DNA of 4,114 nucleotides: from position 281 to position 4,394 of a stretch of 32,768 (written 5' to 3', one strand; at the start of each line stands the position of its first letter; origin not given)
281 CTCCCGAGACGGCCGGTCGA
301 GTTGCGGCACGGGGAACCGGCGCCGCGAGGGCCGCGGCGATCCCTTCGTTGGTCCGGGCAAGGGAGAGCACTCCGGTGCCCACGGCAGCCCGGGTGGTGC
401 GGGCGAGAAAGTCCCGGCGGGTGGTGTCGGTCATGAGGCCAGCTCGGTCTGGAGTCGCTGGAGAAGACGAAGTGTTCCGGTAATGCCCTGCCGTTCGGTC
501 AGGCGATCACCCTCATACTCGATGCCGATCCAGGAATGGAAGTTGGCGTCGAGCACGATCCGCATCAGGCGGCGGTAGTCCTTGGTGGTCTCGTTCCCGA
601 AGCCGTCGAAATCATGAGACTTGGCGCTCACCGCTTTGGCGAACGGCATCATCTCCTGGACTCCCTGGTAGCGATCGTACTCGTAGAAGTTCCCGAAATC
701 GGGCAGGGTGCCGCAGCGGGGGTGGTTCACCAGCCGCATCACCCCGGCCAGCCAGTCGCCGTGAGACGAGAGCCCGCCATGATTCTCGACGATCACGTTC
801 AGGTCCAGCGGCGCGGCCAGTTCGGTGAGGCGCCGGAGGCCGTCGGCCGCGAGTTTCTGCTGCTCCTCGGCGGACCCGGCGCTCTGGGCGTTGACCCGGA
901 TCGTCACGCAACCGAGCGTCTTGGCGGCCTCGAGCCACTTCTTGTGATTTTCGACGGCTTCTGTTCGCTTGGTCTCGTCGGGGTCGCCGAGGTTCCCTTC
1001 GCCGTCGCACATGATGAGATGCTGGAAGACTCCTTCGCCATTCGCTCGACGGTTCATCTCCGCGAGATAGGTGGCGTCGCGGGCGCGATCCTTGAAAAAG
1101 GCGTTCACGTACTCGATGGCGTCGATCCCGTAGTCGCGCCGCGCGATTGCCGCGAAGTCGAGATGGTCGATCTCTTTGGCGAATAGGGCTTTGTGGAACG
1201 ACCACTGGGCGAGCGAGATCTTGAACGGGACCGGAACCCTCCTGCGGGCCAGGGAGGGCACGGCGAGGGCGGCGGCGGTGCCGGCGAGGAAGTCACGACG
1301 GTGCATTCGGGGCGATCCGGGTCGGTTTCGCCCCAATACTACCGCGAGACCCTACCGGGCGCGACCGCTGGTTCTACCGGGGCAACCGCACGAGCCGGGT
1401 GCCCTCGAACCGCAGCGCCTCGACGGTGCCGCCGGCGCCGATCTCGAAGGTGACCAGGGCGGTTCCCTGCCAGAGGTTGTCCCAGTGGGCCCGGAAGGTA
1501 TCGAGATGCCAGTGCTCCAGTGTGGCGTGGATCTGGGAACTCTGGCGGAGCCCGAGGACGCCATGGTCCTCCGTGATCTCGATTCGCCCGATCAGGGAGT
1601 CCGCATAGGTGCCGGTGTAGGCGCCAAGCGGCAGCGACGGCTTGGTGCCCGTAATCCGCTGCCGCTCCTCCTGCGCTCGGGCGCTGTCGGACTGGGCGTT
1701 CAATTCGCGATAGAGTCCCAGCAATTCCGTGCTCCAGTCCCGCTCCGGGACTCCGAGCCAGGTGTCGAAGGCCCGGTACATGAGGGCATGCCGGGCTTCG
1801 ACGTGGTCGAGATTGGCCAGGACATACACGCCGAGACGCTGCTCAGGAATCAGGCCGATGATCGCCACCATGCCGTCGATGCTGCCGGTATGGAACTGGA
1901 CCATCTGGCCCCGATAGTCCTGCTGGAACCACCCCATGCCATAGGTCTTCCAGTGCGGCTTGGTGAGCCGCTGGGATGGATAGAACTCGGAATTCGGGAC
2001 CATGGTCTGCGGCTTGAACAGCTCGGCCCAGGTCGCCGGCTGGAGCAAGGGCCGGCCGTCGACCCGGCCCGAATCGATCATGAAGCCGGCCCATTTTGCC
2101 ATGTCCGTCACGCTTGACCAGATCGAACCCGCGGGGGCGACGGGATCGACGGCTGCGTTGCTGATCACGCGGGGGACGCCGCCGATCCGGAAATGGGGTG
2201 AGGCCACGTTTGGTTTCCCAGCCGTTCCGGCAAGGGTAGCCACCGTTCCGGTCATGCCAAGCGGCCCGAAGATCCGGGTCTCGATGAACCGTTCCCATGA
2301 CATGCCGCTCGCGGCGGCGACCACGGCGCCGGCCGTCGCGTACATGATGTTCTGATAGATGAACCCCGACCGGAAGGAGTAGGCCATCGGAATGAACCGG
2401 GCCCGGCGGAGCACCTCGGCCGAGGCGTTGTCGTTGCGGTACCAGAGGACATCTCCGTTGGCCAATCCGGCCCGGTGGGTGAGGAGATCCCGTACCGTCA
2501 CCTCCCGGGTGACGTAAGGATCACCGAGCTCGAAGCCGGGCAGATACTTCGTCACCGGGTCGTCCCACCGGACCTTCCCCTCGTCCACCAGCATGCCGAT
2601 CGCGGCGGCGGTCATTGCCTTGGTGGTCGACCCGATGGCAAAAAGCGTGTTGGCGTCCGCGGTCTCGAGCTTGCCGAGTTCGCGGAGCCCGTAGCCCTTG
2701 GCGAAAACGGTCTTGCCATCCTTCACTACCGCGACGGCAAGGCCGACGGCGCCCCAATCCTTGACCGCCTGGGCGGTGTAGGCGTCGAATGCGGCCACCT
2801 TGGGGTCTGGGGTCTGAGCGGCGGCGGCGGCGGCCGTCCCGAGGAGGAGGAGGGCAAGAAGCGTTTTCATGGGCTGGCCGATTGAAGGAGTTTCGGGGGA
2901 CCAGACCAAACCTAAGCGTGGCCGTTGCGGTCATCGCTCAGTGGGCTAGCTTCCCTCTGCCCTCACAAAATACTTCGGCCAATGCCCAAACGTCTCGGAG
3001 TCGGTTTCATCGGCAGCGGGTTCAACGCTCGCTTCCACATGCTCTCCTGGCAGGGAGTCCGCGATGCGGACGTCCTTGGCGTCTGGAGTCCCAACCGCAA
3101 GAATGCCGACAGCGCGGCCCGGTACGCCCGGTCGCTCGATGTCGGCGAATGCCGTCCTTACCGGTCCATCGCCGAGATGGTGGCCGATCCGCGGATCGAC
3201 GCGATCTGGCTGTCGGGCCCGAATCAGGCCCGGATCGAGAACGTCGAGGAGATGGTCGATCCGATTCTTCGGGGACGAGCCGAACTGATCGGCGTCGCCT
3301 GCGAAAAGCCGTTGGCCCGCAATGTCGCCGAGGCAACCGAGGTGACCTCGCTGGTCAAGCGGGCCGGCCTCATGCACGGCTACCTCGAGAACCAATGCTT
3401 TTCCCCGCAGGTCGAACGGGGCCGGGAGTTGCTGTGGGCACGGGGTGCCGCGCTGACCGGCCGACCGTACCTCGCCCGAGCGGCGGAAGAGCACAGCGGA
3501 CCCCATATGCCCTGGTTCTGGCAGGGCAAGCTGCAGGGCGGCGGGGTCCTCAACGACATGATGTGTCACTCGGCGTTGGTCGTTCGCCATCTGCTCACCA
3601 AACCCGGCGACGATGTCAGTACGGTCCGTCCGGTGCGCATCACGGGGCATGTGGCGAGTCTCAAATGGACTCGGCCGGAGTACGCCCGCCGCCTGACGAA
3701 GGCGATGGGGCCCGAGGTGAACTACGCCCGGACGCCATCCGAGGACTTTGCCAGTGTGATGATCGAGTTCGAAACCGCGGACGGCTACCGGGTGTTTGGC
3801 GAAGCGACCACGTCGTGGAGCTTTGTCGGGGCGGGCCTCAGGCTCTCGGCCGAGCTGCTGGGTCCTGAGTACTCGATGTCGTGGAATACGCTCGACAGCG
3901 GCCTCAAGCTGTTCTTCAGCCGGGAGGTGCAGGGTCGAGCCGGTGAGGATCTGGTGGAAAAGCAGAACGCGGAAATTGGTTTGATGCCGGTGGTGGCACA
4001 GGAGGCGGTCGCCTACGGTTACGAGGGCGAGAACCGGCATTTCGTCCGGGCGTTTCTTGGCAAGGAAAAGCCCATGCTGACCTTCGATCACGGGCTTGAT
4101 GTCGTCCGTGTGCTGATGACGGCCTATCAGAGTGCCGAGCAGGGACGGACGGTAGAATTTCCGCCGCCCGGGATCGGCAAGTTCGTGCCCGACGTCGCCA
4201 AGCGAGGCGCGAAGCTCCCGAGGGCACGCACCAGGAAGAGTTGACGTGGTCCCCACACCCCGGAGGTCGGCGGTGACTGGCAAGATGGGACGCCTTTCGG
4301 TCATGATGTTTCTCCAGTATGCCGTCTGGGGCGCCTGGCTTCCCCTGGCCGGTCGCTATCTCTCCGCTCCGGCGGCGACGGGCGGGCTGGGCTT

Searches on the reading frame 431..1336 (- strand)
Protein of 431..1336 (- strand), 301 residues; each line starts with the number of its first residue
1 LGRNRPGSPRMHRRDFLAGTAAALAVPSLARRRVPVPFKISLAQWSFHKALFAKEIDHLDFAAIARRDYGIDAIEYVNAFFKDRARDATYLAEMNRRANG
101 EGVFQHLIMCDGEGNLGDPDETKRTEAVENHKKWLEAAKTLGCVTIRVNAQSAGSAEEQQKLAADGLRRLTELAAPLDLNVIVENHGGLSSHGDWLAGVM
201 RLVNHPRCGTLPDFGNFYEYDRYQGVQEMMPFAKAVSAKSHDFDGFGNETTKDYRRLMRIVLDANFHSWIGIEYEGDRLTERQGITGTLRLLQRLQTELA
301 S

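Call 67: search_protein_families(library=pfam, proteins=[window:431-1336:-], max_evalue=0.00001)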
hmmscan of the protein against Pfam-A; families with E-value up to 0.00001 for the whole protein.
window:431-1336:- (301 aa): 1 family
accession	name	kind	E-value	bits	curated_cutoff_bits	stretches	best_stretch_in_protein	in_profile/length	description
PF01261.30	AP_endonuc_2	-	1.5e-24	87.5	31.1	1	67-293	5-247/249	Xylose isomerase-like TIM barrel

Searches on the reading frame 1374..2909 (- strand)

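Call 67: search_protein_families(library=pfam, proteins=[window:1374-2909:-], max_evalue=0.00001)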
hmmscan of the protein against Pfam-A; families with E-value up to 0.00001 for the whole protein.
window:1374-2909:- (511 aa): 2 families
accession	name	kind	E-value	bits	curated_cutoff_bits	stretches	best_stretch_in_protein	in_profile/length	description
PF00144.29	Beta-lactamase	-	3.6e-68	230.6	27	1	41-375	1-318/329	Beta-lactamase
PF11954.13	DUF3471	-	1.4e-17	64.4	29.3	1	418-502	2-89/103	Domain of unknown function (DUF3471)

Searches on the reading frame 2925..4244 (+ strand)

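Call 67: search_protein_families(library=pfam, proteins=[window:2925-4244:+], max_evalue=0.00001)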
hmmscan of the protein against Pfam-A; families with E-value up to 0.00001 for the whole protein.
window:2925-4244:+ (439 aa): 3 families
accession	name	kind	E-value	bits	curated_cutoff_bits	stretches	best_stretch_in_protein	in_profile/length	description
PF01408.29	GFO_IDH_MocA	-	1.3e-14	55.3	24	1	25-150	2-115/120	Oxidoreductase family, NAD-binding Rossmann fold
PF22725.1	GFO_IDH_MocA_C3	-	6.7e-08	33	27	1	179-306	14-111/124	GFO/IDH/MocA C-terminal domain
PF02894.22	GFO_IDH_MocA_C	-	9.7e-08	32.5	22.9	1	200-411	33-217/218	Oxidoreductase family, C-terminal alpha/beta domain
